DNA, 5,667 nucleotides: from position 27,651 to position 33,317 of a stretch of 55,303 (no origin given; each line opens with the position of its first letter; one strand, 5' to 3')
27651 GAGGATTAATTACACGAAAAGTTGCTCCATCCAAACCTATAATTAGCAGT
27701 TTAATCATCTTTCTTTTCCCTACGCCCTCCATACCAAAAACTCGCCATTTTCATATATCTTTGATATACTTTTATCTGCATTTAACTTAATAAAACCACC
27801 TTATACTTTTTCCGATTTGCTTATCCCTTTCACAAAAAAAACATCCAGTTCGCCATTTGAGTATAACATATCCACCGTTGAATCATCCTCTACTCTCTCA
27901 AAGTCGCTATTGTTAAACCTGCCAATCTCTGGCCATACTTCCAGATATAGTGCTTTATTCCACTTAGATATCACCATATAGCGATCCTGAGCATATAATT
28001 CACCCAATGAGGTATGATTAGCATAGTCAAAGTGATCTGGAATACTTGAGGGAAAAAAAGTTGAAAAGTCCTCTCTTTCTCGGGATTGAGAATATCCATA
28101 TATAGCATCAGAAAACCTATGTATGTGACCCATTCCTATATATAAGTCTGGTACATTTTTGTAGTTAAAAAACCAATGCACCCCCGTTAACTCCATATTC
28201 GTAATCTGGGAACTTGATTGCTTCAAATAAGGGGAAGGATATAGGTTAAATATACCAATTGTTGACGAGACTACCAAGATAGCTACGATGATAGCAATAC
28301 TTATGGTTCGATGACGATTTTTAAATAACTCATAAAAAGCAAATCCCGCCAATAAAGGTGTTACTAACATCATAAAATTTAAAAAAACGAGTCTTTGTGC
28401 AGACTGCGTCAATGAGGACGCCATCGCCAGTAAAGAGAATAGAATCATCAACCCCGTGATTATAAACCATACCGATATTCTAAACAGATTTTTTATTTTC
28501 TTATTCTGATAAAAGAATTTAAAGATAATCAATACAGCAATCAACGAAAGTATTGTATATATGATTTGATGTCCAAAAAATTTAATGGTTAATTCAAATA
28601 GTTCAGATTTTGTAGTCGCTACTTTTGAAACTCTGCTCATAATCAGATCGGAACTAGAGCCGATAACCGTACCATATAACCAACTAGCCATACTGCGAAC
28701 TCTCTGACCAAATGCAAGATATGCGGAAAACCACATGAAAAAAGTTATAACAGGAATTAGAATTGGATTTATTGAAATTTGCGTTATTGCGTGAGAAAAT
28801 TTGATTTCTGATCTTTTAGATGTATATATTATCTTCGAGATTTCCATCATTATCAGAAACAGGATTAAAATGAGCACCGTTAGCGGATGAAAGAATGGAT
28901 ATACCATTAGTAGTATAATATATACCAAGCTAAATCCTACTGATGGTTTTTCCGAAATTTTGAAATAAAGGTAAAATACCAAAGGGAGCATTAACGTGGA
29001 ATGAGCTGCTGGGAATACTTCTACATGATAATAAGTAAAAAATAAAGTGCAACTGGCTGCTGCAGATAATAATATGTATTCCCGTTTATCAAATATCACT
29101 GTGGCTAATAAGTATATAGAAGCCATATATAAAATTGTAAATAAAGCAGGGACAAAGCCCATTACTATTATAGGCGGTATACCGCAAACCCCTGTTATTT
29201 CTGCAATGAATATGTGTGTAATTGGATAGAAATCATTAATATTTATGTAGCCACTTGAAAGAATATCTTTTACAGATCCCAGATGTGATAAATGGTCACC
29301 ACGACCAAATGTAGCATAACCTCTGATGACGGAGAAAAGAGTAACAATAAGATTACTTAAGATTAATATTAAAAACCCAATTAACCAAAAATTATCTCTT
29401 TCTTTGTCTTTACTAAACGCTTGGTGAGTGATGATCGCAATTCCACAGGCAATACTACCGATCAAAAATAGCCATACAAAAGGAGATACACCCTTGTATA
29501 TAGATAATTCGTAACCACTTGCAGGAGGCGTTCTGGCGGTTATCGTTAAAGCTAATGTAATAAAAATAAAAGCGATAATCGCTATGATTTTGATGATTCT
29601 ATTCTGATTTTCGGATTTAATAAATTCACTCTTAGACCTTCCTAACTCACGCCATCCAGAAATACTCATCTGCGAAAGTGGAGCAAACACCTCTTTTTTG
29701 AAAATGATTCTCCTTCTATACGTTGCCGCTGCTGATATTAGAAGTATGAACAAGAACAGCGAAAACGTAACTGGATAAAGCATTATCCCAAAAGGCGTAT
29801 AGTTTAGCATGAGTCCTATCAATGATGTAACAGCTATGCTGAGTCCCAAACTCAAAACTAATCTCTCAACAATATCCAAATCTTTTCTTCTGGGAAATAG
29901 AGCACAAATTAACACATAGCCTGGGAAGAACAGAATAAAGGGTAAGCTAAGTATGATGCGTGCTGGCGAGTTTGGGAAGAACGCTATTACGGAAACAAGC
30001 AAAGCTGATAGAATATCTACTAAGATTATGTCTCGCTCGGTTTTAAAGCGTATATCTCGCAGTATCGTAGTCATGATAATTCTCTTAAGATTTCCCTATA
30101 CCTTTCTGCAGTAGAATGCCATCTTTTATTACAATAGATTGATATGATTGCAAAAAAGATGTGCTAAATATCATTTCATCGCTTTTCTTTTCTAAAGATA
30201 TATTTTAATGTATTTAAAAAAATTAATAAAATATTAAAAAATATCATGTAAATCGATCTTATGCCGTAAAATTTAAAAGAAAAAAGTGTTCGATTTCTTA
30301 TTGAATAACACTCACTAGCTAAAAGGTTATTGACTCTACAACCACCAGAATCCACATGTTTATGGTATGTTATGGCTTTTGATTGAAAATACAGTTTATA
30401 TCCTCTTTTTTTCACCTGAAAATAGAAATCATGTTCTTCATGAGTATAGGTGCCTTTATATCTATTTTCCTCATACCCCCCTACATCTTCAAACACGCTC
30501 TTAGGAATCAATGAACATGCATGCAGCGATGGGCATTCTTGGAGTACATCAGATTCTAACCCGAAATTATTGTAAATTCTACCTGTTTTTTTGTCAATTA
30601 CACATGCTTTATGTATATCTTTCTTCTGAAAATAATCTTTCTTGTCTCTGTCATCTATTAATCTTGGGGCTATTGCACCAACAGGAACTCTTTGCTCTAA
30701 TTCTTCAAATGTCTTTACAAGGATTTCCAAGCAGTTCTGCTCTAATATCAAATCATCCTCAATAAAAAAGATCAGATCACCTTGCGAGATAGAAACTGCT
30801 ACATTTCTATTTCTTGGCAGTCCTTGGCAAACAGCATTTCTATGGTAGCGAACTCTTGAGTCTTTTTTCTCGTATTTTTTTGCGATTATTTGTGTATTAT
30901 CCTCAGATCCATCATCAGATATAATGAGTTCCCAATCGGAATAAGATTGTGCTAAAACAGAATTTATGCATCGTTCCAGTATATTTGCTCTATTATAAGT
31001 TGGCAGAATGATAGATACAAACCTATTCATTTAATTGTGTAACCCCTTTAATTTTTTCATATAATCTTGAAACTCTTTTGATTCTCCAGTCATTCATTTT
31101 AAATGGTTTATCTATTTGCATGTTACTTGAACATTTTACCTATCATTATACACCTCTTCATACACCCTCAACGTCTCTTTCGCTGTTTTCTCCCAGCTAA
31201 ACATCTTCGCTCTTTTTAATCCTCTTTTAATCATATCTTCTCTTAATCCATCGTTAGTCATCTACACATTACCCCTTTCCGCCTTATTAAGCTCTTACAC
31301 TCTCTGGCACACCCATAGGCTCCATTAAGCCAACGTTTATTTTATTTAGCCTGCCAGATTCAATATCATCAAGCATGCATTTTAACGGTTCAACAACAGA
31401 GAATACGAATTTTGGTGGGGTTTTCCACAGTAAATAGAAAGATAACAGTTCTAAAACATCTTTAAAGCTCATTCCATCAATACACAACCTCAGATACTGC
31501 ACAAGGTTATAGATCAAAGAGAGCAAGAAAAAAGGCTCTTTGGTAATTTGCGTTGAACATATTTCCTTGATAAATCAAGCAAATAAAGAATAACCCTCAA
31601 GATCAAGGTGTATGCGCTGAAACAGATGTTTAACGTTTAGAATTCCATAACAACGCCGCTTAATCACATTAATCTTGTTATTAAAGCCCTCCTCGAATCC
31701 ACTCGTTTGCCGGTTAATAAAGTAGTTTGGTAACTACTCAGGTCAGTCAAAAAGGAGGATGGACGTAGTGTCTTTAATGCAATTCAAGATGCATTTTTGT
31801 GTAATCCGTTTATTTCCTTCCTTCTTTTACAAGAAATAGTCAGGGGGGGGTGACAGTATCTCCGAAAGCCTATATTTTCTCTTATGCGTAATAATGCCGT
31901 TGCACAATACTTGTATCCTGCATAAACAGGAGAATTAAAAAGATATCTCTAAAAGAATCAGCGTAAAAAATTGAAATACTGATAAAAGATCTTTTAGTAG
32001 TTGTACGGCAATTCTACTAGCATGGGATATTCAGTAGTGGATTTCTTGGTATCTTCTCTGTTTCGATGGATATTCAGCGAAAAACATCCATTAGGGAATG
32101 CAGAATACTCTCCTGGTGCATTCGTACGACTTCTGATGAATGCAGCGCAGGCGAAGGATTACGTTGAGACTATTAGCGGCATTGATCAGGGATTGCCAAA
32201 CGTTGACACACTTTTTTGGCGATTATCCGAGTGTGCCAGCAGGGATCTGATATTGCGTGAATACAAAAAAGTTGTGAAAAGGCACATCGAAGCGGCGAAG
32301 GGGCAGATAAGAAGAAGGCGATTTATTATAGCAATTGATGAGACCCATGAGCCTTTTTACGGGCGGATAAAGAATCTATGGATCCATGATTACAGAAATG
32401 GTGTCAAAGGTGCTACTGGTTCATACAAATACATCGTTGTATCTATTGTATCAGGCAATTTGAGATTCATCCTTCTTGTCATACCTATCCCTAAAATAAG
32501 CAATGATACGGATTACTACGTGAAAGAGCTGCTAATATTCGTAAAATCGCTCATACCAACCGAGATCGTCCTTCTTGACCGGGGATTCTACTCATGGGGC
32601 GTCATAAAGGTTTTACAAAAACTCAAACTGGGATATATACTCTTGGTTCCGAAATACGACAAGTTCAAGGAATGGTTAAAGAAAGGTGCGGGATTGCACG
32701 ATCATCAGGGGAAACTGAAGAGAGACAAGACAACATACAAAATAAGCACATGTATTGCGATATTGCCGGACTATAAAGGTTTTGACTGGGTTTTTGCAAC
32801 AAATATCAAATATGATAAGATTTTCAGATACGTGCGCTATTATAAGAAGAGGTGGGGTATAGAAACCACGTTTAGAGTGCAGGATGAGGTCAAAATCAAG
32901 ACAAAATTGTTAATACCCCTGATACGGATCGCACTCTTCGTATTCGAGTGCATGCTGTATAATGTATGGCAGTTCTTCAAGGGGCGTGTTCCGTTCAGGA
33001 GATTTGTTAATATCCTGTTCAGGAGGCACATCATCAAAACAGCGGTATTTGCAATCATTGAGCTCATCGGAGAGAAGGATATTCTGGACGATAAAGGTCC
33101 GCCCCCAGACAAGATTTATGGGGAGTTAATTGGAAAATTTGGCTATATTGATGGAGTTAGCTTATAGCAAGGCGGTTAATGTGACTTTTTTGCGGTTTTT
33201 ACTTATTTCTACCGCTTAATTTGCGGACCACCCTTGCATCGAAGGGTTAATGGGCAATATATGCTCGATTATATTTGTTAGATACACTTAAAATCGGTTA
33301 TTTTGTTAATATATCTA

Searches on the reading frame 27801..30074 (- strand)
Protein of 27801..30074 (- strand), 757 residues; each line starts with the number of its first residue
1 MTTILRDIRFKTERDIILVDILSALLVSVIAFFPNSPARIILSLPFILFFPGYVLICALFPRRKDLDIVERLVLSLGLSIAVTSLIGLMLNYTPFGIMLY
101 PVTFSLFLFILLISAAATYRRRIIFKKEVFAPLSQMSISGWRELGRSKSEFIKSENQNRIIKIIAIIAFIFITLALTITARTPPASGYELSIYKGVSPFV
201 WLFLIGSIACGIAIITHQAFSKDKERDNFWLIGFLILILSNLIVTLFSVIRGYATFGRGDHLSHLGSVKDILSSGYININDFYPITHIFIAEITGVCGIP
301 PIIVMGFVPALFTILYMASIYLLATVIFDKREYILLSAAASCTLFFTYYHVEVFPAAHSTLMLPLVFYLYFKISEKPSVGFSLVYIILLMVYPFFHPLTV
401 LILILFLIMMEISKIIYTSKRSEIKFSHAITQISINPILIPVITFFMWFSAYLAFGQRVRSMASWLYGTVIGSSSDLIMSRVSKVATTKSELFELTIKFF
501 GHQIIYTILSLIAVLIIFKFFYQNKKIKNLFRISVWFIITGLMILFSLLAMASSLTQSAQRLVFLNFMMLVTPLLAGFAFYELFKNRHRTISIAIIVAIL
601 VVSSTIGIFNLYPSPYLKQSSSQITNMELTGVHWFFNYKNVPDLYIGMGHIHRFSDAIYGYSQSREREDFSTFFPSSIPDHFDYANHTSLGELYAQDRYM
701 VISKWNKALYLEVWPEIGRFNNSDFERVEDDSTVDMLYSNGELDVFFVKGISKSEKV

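Call 46: search_protein_families(library=pfam, proteins=[window:27801-30074:-], max_evalue=0.001)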
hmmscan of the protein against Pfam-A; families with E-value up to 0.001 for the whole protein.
window:27801-30074:- (757 aa): 2 families
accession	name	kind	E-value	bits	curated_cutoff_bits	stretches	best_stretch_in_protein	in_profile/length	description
PF07760.16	DUF1616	-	8.5e-36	124.1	31.6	1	21-184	5-177/307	Protein of unknown function (DUF1616)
PF07695.17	7TMR-DISM_7TM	-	0.00088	19.7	29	1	150-268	87-192/205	7TM diverse intracellular signalling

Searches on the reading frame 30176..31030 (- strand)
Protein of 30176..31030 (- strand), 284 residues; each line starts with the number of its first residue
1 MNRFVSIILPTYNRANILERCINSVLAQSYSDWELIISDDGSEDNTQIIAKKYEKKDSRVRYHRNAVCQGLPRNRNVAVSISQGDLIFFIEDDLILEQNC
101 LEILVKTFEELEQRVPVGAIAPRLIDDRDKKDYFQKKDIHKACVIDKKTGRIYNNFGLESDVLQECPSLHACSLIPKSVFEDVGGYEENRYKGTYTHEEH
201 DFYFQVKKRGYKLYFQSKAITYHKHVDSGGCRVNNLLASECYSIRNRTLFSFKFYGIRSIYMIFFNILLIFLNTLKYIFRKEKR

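Call 46: search_protein_families(library=pfam, proteins=[window:30176-31030:-], max_evalue=0.001)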
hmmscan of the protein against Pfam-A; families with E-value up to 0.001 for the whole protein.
window:30176-31030:- (284 aa): 3 families
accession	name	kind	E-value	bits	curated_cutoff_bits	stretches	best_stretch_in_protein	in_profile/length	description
PF00535.33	Glycos_transf_2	-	1.9e-34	119.4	23.3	1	6-133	1-128/168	Glycosyl transferase family 2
PF13641.12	Glyco_tranf_2_3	-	2.3e-11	44.6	27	1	5-225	3-213/230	Glycosyltransferase like family 2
PF10111.15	Glyco_tranf_2_2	-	1.1e-10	41.9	27.3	1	8-227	3-220/276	Glycosyltransferase like family 2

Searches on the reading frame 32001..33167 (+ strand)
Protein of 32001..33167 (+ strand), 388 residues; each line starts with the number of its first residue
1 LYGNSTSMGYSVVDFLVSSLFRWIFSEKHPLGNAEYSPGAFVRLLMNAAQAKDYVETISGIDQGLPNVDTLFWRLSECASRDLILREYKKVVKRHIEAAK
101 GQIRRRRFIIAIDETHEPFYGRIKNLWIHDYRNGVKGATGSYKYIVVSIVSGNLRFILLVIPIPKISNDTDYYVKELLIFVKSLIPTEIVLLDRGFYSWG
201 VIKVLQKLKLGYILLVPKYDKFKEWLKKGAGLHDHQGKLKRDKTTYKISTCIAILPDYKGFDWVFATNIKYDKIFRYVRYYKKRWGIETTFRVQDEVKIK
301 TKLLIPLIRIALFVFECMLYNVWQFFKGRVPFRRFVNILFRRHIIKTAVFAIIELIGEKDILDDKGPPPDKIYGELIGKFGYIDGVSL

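Call 46: search_protein_families(library=pfam, proteins=[window:32001-33167:+], max_evalue=0.001)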
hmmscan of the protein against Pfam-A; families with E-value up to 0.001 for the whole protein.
window:32001-33167:+ (388 aa): 1 family
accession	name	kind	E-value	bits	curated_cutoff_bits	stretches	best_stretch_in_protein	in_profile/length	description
PF01609.27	DDE_Tnp_1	-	5.7e-09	36.5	23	1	109-292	6-168/200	Transposase DDE domain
